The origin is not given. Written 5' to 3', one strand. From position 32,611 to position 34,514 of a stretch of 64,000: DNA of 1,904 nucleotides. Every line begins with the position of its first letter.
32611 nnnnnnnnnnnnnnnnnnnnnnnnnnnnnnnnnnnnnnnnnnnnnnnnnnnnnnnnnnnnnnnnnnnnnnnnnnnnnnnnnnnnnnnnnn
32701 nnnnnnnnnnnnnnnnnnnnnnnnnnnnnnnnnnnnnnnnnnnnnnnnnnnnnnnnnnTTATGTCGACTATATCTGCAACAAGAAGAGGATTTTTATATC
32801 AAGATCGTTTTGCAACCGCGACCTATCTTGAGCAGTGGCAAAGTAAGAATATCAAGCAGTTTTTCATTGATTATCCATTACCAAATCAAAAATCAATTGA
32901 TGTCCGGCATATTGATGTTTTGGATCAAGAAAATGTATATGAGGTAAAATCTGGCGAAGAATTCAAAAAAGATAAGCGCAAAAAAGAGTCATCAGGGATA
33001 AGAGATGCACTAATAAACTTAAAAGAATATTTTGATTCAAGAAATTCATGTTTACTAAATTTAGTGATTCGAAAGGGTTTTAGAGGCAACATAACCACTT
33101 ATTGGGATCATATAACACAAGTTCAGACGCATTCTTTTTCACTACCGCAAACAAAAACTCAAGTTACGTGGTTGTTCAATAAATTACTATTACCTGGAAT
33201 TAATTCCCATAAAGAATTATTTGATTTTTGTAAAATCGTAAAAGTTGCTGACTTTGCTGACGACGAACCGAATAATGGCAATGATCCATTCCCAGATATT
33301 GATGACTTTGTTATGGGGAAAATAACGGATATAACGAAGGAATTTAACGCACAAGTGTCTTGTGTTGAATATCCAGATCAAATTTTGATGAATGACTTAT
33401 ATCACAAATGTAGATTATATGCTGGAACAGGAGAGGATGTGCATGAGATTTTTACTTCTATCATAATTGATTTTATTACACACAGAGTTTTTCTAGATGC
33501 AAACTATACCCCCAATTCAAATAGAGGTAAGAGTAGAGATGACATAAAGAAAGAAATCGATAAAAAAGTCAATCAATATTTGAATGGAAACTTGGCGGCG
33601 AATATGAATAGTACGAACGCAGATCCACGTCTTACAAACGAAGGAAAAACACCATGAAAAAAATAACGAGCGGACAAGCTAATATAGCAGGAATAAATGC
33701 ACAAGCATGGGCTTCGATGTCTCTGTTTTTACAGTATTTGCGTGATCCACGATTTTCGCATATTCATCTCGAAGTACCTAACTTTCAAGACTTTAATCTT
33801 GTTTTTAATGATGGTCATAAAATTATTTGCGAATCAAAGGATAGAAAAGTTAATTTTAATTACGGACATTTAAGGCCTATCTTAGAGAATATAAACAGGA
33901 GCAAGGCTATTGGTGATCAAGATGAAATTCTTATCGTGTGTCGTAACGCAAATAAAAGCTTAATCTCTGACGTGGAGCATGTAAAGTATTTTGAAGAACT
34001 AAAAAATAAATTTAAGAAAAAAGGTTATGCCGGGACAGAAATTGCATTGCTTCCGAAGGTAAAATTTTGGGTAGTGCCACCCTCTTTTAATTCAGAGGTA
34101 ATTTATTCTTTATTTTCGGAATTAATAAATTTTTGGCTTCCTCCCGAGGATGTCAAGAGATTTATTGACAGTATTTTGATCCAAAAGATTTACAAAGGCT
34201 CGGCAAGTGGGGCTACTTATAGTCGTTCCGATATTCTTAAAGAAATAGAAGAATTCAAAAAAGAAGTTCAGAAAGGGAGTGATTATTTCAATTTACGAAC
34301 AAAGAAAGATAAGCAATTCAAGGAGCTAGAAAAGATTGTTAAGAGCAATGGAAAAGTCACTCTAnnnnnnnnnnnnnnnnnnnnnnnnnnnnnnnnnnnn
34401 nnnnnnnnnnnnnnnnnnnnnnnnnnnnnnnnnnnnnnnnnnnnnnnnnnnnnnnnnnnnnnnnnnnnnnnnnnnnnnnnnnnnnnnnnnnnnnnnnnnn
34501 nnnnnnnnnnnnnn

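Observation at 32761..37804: Uncharacterised three-gene module fused to the 3' end of a type I RM operon: candidate novel defence system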

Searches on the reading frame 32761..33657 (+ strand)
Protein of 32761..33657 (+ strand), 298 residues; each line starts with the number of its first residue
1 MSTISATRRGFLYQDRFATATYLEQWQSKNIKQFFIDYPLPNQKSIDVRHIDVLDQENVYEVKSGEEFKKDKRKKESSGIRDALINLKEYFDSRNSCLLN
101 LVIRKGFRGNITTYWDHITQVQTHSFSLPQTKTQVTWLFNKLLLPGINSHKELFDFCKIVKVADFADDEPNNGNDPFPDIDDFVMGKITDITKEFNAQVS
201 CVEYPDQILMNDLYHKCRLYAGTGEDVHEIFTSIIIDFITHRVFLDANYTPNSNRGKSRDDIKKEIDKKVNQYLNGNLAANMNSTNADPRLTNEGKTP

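Call 3: search_protein_families(library=pfam, proteins=[window:32761-33657:+], max_evalue=0.01)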
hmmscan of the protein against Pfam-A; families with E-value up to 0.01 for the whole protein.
window:32761-33657:+ (298 aa): 0 families

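Call 4: search_protein_families(library=padloc, proteins=[window:32761-33657:+], max_evalue=0.01)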
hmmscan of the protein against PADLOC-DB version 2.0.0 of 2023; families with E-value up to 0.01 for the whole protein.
window:32761-33657:+ (298 aa): 0 families

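Call 8: search_protein_families(library=ncbifam, proteins=[window:32761-33657:+], max_evalue=1)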
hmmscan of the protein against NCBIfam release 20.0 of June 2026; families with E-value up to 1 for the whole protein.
window:32761-33657:+ (298 aa): 0 families

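Call 10: search_protein_families(library=pfam, proteins=[window:32761-33516:+], max_evalue=10)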
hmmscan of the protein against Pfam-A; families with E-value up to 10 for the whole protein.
seq(252 aa): 1 family
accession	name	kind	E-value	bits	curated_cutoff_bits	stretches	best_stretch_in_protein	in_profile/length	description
PF14130.12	Cap4_nuclease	-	0.14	12.7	26.2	1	5-38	4-37/200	Cap4, dsDNA endonuclease domain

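Call 22: find_homologous_proteins(query=window:32761-33654:+)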
Query window:32761-33654:+ (298 aa): 29 proteins with E <= 0.001 among 1315 candidates.
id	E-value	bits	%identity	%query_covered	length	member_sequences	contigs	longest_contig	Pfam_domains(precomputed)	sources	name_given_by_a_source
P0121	3.5e-201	684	100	100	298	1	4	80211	-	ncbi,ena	-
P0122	5.2e-173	592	87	100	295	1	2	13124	-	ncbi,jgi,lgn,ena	-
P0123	4.0e-105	369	55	97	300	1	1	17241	-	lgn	-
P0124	9.6e-105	368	55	100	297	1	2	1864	-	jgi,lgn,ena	jgi:hypothetical protein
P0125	1.0e-99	351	56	92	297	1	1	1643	-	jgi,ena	-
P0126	3.5e-99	350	57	92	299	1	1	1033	-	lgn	-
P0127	1.1e-86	309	50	96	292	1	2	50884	-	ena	-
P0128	1.4e-75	272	46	92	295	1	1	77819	-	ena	-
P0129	3.9e-70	254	44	91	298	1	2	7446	-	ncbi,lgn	-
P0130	7.5e-69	250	47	93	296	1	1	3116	-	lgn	-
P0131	4.1e-67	244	46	98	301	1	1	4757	-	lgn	-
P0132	5.9e-62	227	39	98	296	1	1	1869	-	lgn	-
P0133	1.9e-61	226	44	93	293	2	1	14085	-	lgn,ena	-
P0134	2.1e-60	222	40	92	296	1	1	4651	-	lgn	-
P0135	4.8e-58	215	42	91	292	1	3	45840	-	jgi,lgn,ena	-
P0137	9.5e-54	201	42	83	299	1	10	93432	-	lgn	-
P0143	5.2e-42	162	36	89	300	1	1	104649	-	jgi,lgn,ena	-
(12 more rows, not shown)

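Call 31: predict_structure(alignment_id=A3)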
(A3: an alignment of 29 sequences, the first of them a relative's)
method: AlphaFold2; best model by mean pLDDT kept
length: 298 residues; sequences in the alignment: 29
mean_pLDDT: 84.1   pTM: 0.82
mean pLDDT of the five models: 84.1, 83.7, 83.6, 83.4, 83.3
residues with pLDDT >= 90: 191; 70-90: 53; 50-70: 21; < 50: 33
segments of 3 or more residues with pLDDT < 50: 1-9, 279-298
pLDDT, mean of each block of 10 residues (from residue 1): 38 91 96 94 88 95 70 59 92 91 85 89 95 95 92 95 91 85 97 92 94 95 94 98 86 71 95 73 42 39
secondary structure, 60 per line:
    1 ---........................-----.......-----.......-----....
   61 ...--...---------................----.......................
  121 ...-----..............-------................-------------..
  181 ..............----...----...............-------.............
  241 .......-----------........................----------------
elements in order: H4-27 E33-39 E45-51 E57-63 H78-93 E98-104 H105-123 H129-142 H150-159 E160-165 H179-194 H206-220 H228-247 H259-282

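Call 33: fold_search(model_id=the predicted structure, library=pdb)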
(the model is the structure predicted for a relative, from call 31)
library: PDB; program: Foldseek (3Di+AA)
matches with E <= 10: 272; with E <= 0.001: 0
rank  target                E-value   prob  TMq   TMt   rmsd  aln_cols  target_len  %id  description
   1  8zue_A                1.1e-02  1.00  0.47  0.29   7.5       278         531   12  cryo-electron microscopy (cryo-EM) structure of the Hachiman defense system from Escherichia coli (released 2025-03-26)
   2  9hr5_C                1.1e-02  0.99  0.45  0.36  15.3       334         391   10  Salmonella enterica Lamassu LmuA nuclease tetramer bound to DNA duplex (released 2025-10-01)
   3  9hr5_A                1.3e-02  0.92  0.33  0.27  21.6       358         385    9  Salmonella enterica Lamassu LmuA nuclease tetramer bound to DNA duplex (released 2025-10-01)
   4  9nxx_C                5.1e-02  0.69  0.30  0.27  15.5       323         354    9  LmuA_conformation 1 (released 2025-12-17)
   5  7mi3                  1.5e-01  0.21  0.18  0.06  20.6       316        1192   11  Signal subtracted reconstruction of AAA2, AAA3, and AAA4 domains of dynein in the presence of a pyrazolo-pyrimidinone-ba (released 2021-05-26)
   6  9ny5_A                1.9e-01  0.15  0.20  0.19  20.4       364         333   10  LmuABC_apo (released 2025-12-17)
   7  9mpv_A                2.2e-01  0.13  0.18  0.12  18.2       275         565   13  Cryo-EM structure of three VCPIP1 VCPIDs bound to VCP (released 2025-10-15)
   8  7lwa_A                2.2e-01  0.10  0.14  0.16  18.7       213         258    8  Human Exonuclease 5 crystal structure (T88E) in complex with ssDNA and Mg (released 2021-07-14)
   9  9pc3_A                2.8e-01  0.23  0.22  0.14  17.3       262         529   11  21bin20S complex (NSF-alphaSNAP-2:1 syntaxin-1a:SNAP-25), non-hydrolyzing, class 12 (released 2025-08-06)
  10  7lw9_A                3.6e-01  0.09  0.13  0.14  19.9       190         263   12  Human Exonuclease 5 crystal structure in complex with ssDNA, Sm, and Na (released 2021-07-14)
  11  6wxw_A                4.0e-01  0.72  0.21  0.17   7.3       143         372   12  crystal structure of apo Card1 (released 2020-12-30)
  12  2vld_A                4.2e-01  0.82  0.19  0.24   6.1        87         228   15  crystal structure of a repair endonuclease from Pyrococcus abyssi (released 2009-05-19)
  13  2vld_B                4.7e-01  0.80  0.19  0.24   6.0        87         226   15  crystal structure of a repair endonuclease from Pyrococcus abyssi (released 2009-05-19)
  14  3n2i_A                4.7e-01  0.06  0.11  0.14  20.0       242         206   10  2.25 Angstrom resolution crystal structure of a thymidylate kinase (tmk) from Vibrio cholerae O1 biovar eltor str. N16 (released 2010-06-02)
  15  6xl1_A                6.8e-01  0.72  0.22  0.18   6.8       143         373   12  crystal structure of cA4-activated Card1(D294N) (released 2020-12-30)
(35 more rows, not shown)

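Call 92: search_protein_families(library=phrogs, proteins=[window:32761-33657:+], max_evalue=0.01)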
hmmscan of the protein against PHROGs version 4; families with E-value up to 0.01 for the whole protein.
window:32761-33657:+ (298 aa): 0 families

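Call 102: find_encoding_contigs(protein=P0143, flank=7000, max_places=2)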
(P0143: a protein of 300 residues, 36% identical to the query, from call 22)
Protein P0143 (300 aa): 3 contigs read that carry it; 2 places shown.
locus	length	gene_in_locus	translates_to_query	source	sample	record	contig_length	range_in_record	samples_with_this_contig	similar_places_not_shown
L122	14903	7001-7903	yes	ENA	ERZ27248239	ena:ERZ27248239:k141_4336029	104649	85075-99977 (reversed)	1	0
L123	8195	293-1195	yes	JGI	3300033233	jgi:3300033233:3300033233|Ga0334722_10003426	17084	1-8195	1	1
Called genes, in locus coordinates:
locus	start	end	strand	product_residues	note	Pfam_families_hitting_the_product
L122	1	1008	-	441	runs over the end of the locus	PF02195:ParB_N, PF01555:N6_N4_Mtase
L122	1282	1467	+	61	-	PF12728:HTH_17, PF00376:MerR (weak), PF13411:MerR_1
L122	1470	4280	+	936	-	PF04313:HSDR_N (weak), PF00270:DEAD, PF04851:ResIII, PF18766:SWI2_SNF2, PF08463:EcoEI_R_C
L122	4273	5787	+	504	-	PF12161:HsdM_N, PF02384:N6_Mtase, PF01170:UPF0020, PF20473:MmeI_Mtase (faint), PF07669:Eco57I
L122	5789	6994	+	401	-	PF01420:Methylase_S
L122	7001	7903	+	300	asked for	-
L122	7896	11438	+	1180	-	-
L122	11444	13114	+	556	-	-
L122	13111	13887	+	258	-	-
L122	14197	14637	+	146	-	PF01047:MarR, PF12802:MarR_2, PF13463:HTH_27 (weak), PF01325:Fe_dep_repress (weak), PF22166:WHD_ArnR1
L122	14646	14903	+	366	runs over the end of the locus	PF25917:BSH_RND (faint), PF25989:YknX_C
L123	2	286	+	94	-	?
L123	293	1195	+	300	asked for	-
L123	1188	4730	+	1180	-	-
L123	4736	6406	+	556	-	-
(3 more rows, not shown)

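Call 103: find_encoding_contigs(protein=P0137, flank=7000, max_places=2)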
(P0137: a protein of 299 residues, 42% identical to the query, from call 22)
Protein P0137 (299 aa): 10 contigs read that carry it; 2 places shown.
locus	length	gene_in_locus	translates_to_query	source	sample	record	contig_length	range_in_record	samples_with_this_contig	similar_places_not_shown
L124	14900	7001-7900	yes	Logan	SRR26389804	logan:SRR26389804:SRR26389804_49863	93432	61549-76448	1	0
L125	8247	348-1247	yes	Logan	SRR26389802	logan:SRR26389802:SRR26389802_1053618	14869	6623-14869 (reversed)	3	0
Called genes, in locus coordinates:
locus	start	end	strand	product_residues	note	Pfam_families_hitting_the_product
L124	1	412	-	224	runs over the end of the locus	PF00072:Response_reg, PF00486:Trans_reg_C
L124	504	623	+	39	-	-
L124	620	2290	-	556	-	-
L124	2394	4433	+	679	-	PF13506:Glyco_transf_21, PF00535:Glycos_transf_2, PF13641:Glyco_tranf_2_3, PF13632:Glyco_trans_2_3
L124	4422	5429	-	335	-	PF02156:Glyco_hydro_26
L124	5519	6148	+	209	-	PF03703:bPH_2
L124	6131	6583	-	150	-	-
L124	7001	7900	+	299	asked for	-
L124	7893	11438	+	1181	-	-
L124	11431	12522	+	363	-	-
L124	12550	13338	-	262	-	PF12686:DUF3800 (weak)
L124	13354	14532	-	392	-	-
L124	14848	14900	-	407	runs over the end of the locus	-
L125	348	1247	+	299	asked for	-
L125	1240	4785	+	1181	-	-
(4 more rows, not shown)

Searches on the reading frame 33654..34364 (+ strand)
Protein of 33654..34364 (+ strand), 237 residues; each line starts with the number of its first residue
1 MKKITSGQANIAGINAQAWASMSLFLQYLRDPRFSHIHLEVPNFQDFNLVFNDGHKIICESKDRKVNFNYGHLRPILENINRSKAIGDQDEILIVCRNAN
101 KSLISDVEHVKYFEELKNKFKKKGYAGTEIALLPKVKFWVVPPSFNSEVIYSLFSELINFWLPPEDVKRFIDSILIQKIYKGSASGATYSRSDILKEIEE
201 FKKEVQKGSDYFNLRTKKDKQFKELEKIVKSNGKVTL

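Call 10: search_protein_families(library=pfam, proteins=[window:33654-34364:+], max_evalue=10)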
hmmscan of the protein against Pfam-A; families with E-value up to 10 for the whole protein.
seq(237 aa): 1 family
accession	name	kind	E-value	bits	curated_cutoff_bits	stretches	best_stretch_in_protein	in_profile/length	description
PF18928.5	DUF5677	-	0.61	10.6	27.1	0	180-229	80-131/166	Family of unknown function (DUF5677)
